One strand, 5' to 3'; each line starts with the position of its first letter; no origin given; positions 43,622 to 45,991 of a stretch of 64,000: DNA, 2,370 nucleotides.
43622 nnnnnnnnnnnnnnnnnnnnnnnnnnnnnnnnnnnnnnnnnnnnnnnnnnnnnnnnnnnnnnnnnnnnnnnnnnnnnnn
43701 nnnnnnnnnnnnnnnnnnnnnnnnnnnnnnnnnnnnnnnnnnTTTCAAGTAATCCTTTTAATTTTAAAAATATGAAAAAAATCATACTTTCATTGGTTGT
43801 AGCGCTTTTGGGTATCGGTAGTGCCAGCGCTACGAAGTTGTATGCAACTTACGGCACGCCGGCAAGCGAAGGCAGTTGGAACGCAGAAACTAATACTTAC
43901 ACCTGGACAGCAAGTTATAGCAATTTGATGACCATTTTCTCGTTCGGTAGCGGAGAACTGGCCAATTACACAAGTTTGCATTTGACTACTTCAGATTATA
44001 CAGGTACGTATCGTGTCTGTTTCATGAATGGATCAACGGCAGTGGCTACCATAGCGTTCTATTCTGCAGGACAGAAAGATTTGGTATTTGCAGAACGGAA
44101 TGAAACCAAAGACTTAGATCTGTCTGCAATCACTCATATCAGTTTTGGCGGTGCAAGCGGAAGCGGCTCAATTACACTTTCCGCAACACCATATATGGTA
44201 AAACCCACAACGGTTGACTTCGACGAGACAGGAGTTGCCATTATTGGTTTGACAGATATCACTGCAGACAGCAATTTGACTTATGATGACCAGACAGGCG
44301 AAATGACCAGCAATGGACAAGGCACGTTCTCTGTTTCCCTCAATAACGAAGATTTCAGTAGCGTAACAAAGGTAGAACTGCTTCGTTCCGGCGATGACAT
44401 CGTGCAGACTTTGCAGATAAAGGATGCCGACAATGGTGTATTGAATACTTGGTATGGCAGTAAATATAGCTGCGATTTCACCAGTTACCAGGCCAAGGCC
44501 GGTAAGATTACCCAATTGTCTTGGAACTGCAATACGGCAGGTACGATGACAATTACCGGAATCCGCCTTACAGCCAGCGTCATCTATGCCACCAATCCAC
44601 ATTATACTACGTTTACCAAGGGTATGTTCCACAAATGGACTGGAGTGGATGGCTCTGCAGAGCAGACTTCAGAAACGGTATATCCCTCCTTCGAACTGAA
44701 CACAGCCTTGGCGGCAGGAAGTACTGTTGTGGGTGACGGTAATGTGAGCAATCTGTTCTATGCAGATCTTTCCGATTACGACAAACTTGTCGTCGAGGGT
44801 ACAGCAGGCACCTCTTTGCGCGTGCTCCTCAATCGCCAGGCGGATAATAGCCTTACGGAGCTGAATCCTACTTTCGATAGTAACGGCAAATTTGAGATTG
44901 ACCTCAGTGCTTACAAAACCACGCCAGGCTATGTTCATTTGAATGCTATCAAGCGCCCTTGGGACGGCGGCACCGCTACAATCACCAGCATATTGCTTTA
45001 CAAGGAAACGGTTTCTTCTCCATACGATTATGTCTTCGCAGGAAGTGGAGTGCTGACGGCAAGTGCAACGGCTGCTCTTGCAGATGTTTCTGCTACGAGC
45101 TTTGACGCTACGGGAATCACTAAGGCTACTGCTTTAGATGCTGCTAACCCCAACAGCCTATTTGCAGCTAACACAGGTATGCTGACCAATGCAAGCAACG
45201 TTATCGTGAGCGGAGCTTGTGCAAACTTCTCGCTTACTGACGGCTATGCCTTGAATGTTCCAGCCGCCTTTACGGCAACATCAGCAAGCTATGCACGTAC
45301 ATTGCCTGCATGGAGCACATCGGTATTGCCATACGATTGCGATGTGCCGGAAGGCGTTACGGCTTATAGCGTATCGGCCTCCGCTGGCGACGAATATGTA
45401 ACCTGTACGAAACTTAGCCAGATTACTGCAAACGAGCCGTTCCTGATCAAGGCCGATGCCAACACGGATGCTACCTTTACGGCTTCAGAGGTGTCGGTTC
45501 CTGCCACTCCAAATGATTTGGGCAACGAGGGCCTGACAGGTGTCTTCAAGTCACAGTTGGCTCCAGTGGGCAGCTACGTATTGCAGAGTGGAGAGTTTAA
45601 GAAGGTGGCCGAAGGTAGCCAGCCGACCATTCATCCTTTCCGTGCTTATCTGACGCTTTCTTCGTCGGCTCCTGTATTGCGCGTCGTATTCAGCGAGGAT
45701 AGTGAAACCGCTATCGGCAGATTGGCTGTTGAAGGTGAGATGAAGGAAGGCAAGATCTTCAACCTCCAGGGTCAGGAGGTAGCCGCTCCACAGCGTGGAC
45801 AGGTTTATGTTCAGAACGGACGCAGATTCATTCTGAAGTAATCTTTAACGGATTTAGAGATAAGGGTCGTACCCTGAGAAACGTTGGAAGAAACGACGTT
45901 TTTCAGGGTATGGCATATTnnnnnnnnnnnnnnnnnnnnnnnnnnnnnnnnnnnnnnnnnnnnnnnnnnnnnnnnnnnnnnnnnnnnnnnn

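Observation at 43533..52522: Hybrid two-component system without SusC/SusD, flanked by two paralogous exported-protein and 55-aa-peptide pairs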

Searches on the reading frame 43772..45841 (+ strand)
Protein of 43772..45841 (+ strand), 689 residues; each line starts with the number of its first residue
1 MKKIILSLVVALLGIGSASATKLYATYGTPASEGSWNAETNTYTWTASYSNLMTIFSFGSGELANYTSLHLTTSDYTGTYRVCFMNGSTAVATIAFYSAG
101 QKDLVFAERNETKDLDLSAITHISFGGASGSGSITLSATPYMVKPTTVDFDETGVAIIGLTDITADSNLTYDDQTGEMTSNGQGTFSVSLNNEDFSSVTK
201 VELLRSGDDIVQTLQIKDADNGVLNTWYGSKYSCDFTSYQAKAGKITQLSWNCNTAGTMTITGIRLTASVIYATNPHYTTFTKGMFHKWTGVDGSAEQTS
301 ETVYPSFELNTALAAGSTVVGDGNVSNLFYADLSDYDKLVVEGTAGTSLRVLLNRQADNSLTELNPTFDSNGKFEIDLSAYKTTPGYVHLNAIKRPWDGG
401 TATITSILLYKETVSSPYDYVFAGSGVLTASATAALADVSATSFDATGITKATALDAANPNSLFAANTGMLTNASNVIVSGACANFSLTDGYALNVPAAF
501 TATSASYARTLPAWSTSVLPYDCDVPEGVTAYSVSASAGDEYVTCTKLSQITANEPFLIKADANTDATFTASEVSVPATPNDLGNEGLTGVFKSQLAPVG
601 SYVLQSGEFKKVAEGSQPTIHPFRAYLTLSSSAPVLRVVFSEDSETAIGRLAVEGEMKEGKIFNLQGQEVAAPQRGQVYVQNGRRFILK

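Call 3: search_protein_families(library=pfam, proteins=[window:43772-45841:+], max_evalue=0.1)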
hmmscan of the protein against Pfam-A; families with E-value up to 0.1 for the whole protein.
window:43772-45841:+ (689 aa): 0 families

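Call 4: search_protein_families(library=ncbifam, proteins=[window:43772-45841:+], max_evalue=0.1)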
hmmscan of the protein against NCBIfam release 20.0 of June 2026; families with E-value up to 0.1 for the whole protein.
window:43772-45841:+ (689 aa): 0 families

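Call 8: find_homologous_proteins(query=window:43772-45841:+)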
Query window:43772-45841:+ (689 aa): 134 proteins with E <= 0.001 among 8000 candidates; the best 120 are listed.
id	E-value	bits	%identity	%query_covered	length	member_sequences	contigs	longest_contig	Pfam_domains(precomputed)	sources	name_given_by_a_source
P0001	0.0e+0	1509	100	100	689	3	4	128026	-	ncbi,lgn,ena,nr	ncbi:MAG: hypothetical protein IJP70_03530 [Bacteroidales bacterium]|nr:hypothetical protein [Bacter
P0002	9.0e-276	934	65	97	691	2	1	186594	-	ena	-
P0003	2.9e-268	910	63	100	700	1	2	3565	-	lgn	-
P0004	2.0e-257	874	61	100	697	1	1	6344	-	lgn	-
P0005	8.7e-231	786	59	98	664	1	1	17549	-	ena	-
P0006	8.9e-229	779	58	99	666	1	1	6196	-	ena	-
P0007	3.3e-225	767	57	100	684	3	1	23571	-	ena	-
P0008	2.3e-217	742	55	99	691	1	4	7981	-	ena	-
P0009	2.4e-211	722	55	100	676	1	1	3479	-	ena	-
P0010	6.3e-204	697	52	99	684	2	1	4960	-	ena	-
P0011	1.4e-203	696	52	100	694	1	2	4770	-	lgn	-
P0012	2.8e-201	688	51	100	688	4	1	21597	-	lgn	-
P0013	1.4e-184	633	49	100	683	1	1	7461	-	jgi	-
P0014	1.5e-182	626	51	98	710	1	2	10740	-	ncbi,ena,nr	ncbi:MAG: hypothetical protein IJT98_11315 [Prevotella sp.]|nr:hypothetical protein [Prevotella sp.]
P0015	7.3e-179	614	50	99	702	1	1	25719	-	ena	-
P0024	2.3e-154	533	44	98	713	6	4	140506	-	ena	-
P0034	8.1e-145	502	43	98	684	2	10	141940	-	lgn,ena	-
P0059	1.8e-122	428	41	98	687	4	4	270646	-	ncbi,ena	-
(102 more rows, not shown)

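Call 10: find_encoding_contigs(protein=P0001, flank=10000, max_places=3)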
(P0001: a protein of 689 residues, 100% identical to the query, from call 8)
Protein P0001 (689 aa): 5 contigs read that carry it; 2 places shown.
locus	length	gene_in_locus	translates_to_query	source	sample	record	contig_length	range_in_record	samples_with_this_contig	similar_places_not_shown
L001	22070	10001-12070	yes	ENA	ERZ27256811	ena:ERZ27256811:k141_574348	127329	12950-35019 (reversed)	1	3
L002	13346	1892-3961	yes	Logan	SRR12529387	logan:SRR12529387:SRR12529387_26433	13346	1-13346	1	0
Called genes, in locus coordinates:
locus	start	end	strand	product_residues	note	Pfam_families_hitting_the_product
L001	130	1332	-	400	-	PF01497:Peripla_BP_2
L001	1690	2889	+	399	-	PF00291:PALP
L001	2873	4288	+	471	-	PF04715:, PF00425:Chorismate_bind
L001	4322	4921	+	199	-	PF00117:GATase, PF07722:Peptidase_C26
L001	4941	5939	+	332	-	PF02885:Glycos_trans_3N, PF00591:Glycos_transf_3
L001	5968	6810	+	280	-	PF00218:IGPS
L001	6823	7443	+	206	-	PF00697:PRAI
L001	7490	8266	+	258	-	PF00290:Trp_syntA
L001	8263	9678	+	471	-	PF01554:MatE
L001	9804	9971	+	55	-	-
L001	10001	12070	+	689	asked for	-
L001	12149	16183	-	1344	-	PF07494:Reg_prop (weak), PF08450:SGL (faint), PF24684:Vgb_lyase (faint), PF00512:HisKA, PF02518:HATPase_c, PF00072:Response_reg, PF12833:HTH_18, PF00165:HTH_AraC, +1 more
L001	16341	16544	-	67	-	-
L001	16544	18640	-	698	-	-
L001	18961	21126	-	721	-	PF22745:Nlig-Ia, PF01653:DNA_ligase_aden, PF03120:OB_DNA_ligase, PF14520:HHH_5 (faint), PF12826:HHH_2, PF00533:BRCT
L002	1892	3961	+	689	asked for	-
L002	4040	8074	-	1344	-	PF07494:Reg_prop (weak), PF08450:SGL (faint), PF24684:Vgb_lyase (faint), PF00512:HisKA, PF02518:HATPase_c, PF00072:Response_reg, PF12833:HTH_18, PF00165:HTH_AraC, +1 more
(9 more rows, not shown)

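Call 11: find_encoding_contigs(protein=P0002, flank=10000, max_places=3)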
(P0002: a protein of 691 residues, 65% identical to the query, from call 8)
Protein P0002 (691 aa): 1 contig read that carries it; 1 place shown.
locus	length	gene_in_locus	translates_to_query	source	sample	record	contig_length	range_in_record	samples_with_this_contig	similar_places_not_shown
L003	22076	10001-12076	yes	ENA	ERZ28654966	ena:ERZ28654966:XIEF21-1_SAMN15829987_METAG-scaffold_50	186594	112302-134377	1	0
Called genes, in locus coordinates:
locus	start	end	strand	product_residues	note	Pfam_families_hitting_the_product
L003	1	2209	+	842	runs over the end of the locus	PF00512:HisKA, PF02518:HATPase_c, PF00072:Response_reg, PF12833:HTH_18, PF00165:HTH_AraC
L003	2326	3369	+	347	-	-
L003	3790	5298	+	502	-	-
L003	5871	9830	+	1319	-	PF07494:Reg_prop (weak), PF08450:SGL (faint), PF00512:HisKA, PF02518:HATPase_c, PF00072:Response_reg, PF00165:HTH_AraC (weak), PF12833:HTH_18, PF00165:HTH_AraC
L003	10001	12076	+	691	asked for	-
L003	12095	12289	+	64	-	-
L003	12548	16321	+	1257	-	-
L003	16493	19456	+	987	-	PF04616:Glyco_hydro_43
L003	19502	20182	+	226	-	PF13290:CHB_HEX_C_1, PF13287:Fn3_assoc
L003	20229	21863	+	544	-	PF08757:CotH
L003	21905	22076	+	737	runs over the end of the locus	PF13802:Gal_mutarotas_2 (faint), PF01055:Glyco_hydro_31_2nd, PF21365:Glyco_hydro_31_3rd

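Call 20: find_related_loci(query=A2, collection=genome_contigs, flank=10000)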
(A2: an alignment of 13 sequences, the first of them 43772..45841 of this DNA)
Query A2 (689 aa) in genome_contigs; peptide patterns used: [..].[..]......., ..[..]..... (x = any residue, [..] = any of these).
60 stretches matched a pattern; 12 encode a relative of the query (tblastn E <= 1e-3); 12 distinct loci.
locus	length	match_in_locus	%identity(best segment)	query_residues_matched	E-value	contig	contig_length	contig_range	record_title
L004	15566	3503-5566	57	1-689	0e+0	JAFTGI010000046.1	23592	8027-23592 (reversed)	MAG: Prevotella sp. isolate RGIG3793 Roe_deer_Abomasum-5__c16082, whole genome shotgun sequence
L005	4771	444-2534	48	1-683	0e+0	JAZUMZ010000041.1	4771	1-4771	MAG: Bacteroidaceae bacterium isolate T1900044890_TS20190356.MAGScoT_cleanbin_000035 SGB_3253_k141_31784, whole genome s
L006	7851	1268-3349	51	14-689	0e+0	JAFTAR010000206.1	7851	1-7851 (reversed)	MAG: Prevotella sp. isolate RGIG3646 Goat_Rumen.Co__c2873420, whole genome shotgun sequence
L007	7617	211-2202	45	15-689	3e-156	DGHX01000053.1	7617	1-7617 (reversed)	MAG TPA_asm: Prevotella sp. UBA3837 UBA3837_contig_3182, whole genome shotgun sequence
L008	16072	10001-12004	45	3-676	3e-151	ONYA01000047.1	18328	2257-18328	uncultured Prevotellaceae bacterium isolate RUG742 genome assembly, contig: scaffold_1742, whole genome shotgun sequence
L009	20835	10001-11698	48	1-560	2e-145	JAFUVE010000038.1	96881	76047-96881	MAG: Bacteroidaceae bacterium isolate RGIG4855 Roe_deer_Rumen-1__c8175, whole genome shotgun sequence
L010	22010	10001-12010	41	1-676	1e-128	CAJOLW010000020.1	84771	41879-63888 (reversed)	uncultured Bacteroidaceae bacterium isolate Reindeer_1_mag_61 genome assembly, contig: scaffold_1741, whole genome shotg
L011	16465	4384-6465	40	14-689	3e-114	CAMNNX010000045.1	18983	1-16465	MAG: uncultured Prevotella sp. isolate SRR1206671_bin.85_metaWRAP_v1.3_MAG genome assembly, contig: NODE.5732_length_189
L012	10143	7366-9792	65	16-687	1e-45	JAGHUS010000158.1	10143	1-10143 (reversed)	MAG: Bacteroidales bacterium isolate E4_MB2_73 c_000000787345, whole genome shotgun sequence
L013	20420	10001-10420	60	4-145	2e-45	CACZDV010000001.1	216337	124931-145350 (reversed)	MAG: uncultured Prevotellaceae bacterium isolate RUG12526 genome assembly, contig: RUG12526_asm_1, whole genome shotgun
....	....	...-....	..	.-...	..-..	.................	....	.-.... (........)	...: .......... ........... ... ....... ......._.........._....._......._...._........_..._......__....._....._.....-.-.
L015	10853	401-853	37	4-169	1e-23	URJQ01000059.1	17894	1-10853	uncultured Prevotella sp. isolate UMGS1063 genome assembly, contig: NODE_536_length_17894_cov_5.548461, whole genome sho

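Call 29: search_protein_families(library=pfam, alignment_id=A1, max_evalue=1)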
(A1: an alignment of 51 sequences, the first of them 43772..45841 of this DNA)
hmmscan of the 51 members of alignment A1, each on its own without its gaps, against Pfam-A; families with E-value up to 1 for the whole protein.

A. member 1, window:43772-45841:+ (689 aa): 0 families

B. families by the number of members that match (of 51 scanned): 23 families
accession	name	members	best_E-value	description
PF22911.1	PRAS_NT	2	0.0093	Proline-rich AKT1 substrate 1, N-terminal domain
PF13860.13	FlgD_ig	2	0.012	FlgD Ig-like domain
PF09931.15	Phage_phiJL001_Gp84_N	2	0.029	Baseplate hub protein, N-terminal attachment domain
PF20130.4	DUF6520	1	0.0058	Family of unknown function (DUF6520)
PF23341.1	PEP5_VPS11_N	1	0.012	PEP5/VPS11 N-terminal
PF18807.6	TTc_toxin_rep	1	0.042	Tripartite Tc toxins repeat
PF14652.11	DUF4457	1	0.057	Domain of unknown function (DUF4457)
PF18120.7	DUF5597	1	0.07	Domain of unknown function (DUF5597)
PF11886.13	TOC159_MAD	1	0.073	Translocase of chloroplast 159/132, membrane anchor domain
PF10634.15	Iron_transport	1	0.076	Fe2+ transport protein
PF21135.2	DRL_cat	1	0.11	Oxidoreductase DRL, catalytic domain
PF05964.19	FYRN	1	0.12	F/Y-rich N-terminus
PF12306.14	PixA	1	0.14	Inclusion body protein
PF16562.11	HECW_N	1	0.16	N-terminal domain of E3 ubiquitin-protein ligase HECW1 and 2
PF23205.1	DUF7063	1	0.2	Domain of unknown function (DUF7063)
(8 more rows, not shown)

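Call 30: predict_structure(alignment_id=A1)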
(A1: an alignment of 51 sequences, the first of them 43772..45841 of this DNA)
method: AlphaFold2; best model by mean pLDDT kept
length: 689 residues; sequences in the alignment: 51
mean_pLDDT: 90.5   pTM: 0.80
mean pLDDT of the five models: 90.5, 90.5, 90.2, 89.6, 88.9
residues with pLDDT >= 90: 539; 70-90: 104; 50-70: 14; < 50: 32
segments of 3 or more residues with pLDDT < 50: 1-18, 645-658
pLDDT, mean of each block of 10 residues (from residue 1): 36 39 90 95 96 90 90 95 94 95 93 92 95 95 89 91 93 93 95 95 96 97 96 96 96 97 96 96 95 94 92 93 94 96 95 94 95 93 89 95 94 95 95 96 98 97 98 97 98 97 98 96 96 80 90 96 95 97 86 96 90 94 93 86 55 47 83 85 73
secondary structure, 60 per line:
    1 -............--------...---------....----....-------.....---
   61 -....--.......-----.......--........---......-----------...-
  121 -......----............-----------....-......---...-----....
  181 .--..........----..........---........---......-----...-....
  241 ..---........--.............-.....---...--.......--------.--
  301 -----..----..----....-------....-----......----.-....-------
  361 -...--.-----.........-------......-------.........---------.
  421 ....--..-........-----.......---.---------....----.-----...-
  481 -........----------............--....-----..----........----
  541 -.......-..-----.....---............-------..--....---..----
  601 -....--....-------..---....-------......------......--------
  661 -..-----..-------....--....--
elements in order (helices of 4 or more, strands of 3 or more residues): H2-13 E22-24 E34-37 E42-45 E53-57 H62-65 E68-74 E80-86 E89-96 E100-105 E122-127 E132-143 E155-158 E163-165 E169-171 E177-181 E184-193 E198-207 E211-218 E222-227 E233-235 H237-242 E246-253 E256-268 E270-274 E278-280 E286-289 E318-321 E329-332 E338-343 E350-353 E362-364 E373-377 H378-381 E389-394 E402-410 E420-424 H430-437 E443-449 E463-466 E477-479 E482-489 E500-511 E514-517 E529-536 E542-548 E557-561 E565-576 E588-591 E602-605 E608-611 E624-627 E635-640 H647-652 E678-681 E684-687

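Call 32: fold_search(model_id=the predicted structure, library=pdb)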
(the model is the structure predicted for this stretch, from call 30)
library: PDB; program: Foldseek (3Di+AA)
matches with E <= 10: 1473; with E <= 0.001: 46
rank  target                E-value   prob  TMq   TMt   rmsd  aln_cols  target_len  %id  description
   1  3a7q_A                4.5e-09  1.00  0.15  0.15  28.1       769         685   10  Structural basis for specific recognition of reelin by its receptors (released 2010-03-23)
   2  6qfk_A                2.8e-08  1.00  0.15  0.09  19.6       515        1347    9  EngBF DARPin Fusion 4b G10 (released 2019-11-06)
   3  8a1a_A                5.7e-08  1.00  0.15  0.09  19.3       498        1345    8  Structure of a leucinostatin derivative determined by host lattice display : L1F11V1 construct (released 2022-12-07)
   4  8a19_A                6.7e-08  1.00  0.15  0.09  18.9       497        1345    8  Structure of a leucinostatin derivative determined by host lattice display : L1E4V1 construct (released 2022-12-07)
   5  6qep                  9.2e-08  1.00  0.15  0.09  19.7       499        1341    9  EngBF DARPin Fusion 4b H14 (released 2019-11-06)
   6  2zxq                  1.0e-07  1.00  0.15  0.10  19.1       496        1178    9  Crystal structure of endo-alpha-N-acetylgalactosaminidase from Bifidobacterium longum (EngBF) (released 2009-06-16)
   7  6qev_B                1.0e-07  1.00  0.15  0.09  19.3       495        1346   10  EngBF DARPin Fusion 4b B6 (released 2019-11-06)
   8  6sh9_B                1.3e-07  1.00  0.15  0.09  20.2       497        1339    9  EngBF DARPin Fusion 4b D12 (released 2019-11-06)
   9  6a48                  1.8e-07  0.99  0.13  0.14  26.0       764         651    9  Crystal structure of reelin N-terminal region (released 2019-06-19)
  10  6qfo                  4.4e-07  1.00  0.16  0.09  18.9       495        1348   10  EngBF DARPin Fusion 9b 3G124 (released 2019-11-06)
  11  7kwb_B                5.2e-07  1.00  0.12  0.18  19.1       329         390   13  Surface glycan-binding protein B from Bacteroides thetaiotaomicron (released 2021-02-17)
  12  9qxq                  6.4e-07  0.99  0.17  0.12  35.1       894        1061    9  native structure of full-length pesticidal protein Cry1Ca18 at pH9, from crystals formed in vivo (released 2026-02-11)
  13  8ziy_A                8.0e-07  1.00  0.15  0.17  24.1       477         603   10  trypsinogen-EP-E574A (released 2025-05-21)
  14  7kwb_A                8.4e-07  1.00  0.11  0.17  18.2       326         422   14  Surface glycan-binding protein B from Bacteroides thetaiotaomicron (released 2021-02-17)
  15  8h3u_A                1.8e-06  0.98  0.15  0.17  20.9       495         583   10  Inhibitor-bound EP, polyA model (released 2022-11-23)
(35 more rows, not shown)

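Call 36: search_protein_families(library=ncbifam, proteins=[L003:4966-5295:+, L003:15989-16318:+, L003:19124-19453:+, L003:21531-21860:+, L004:2834-3163:+, L004:9645-9974:+, L013:5960-6289:+, L010:20441-20770:+], max_evalue=10)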
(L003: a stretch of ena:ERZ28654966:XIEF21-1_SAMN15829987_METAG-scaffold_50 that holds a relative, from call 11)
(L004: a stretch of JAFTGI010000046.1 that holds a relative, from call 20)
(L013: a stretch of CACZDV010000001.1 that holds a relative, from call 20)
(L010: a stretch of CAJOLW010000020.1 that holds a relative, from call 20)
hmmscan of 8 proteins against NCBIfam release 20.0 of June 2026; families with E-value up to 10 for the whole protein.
L003:4966-5295:+ (110 aa): 1 family
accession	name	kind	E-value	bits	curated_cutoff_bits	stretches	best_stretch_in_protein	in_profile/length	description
NF033903.0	VaFE_rpt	domain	0.081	13.3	24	1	52-108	21-79/121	VaFE repeat-containing surface-anchored protein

L003:15989-16318:+ (110 aa): 0 families

L003:19124-19453:+ (110 aa): 0 families

L003:21531-21860:+ (110 aa): 0 families

L004:2834-3163:+ (110 aa): 0 families

L004:9645-9974:+ (110 aa): 0 families

L013:5960-6289:+ (110 aa): 0 families

L010:20441-20770:+ (110 aa): 0 families

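Call 37: find_encoding_contigs(protein=P0024, flank=10000, max_places=1)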
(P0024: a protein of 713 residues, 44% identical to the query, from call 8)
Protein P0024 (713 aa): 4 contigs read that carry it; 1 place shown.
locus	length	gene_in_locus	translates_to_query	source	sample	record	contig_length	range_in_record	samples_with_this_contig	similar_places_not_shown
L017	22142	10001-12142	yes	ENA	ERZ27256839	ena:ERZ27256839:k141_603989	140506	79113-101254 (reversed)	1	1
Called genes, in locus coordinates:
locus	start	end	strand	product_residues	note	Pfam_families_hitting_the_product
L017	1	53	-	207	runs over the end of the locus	PF01048:PNP_UDP_1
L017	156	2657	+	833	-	PF09586:YfhO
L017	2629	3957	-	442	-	PF07690:MFS_1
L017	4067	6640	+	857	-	PF07959:Fucose_pyrophosphorylase, PF00288:GHMP_kinases_N, PF08544:GHMP_kinases_C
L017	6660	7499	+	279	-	PF08885:GSCFA, PF13472:Lipase_GDSL_2 (weak), PF08885:GSCFA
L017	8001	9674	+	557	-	-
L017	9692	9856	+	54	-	-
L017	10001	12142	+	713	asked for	-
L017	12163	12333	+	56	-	-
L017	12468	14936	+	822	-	PF08245:Mur_ligase_M, PF01168:Ala_racemase_N, PF00842:Ala_racemase_C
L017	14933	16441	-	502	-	PF05547:Peptidase_M6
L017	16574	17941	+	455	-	PF03611:EIIC-GAT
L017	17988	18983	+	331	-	PF04962:KduI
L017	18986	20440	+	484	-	PF00083:Sugar_tr, PF07690:MFS_1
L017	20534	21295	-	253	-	PF00881:Nitroreductase, PF14512:TM1586_NiRdase (faint)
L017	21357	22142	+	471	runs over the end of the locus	PF00884:Sulfatase, PF01663:Phosphodiest, PF16347:SGSH_C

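Call 38: find_encoding_contigs(protein=P0034, flank=10000, max_places=1)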
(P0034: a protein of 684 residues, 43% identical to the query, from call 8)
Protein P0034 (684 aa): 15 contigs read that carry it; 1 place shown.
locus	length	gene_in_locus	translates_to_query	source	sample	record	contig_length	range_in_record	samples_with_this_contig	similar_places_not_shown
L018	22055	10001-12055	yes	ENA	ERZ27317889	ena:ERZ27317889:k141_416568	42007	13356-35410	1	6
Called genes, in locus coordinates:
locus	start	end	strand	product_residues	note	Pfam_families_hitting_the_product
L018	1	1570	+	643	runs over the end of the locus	PF02469:Fasciclin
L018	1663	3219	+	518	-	-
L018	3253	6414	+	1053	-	PF13620:CarboxypepD_reg, PF13715:CarbopepD_reg_2 (weak), PF07715:Plug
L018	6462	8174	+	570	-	PF07980:SusD_RagB (weak)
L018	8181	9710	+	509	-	PF02055:Glyco_hydro_30, PF14587:Glyco_hydr_30_2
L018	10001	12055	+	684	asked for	-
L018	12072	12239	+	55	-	-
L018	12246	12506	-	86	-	-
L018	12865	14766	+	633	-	-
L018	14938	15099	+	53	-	-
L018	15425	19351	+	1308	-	PF07494:Reg_prop (faint), PF08450:SGL (faint), PF07495:Y_Y_Y (weak), PF00512:HisKA, PF02518:HATPase_c, PF00072:Response_reg, PF12833:HTH_18, PF00165:HTH_AraC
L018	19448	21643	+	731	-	PF04616:Glyco_hydro_43, PF17851:GH43_C2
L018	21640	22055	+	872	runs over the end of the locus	PF02055:Glyco_hydro_30 (weak), PF14587:Glyco_hydr_30_2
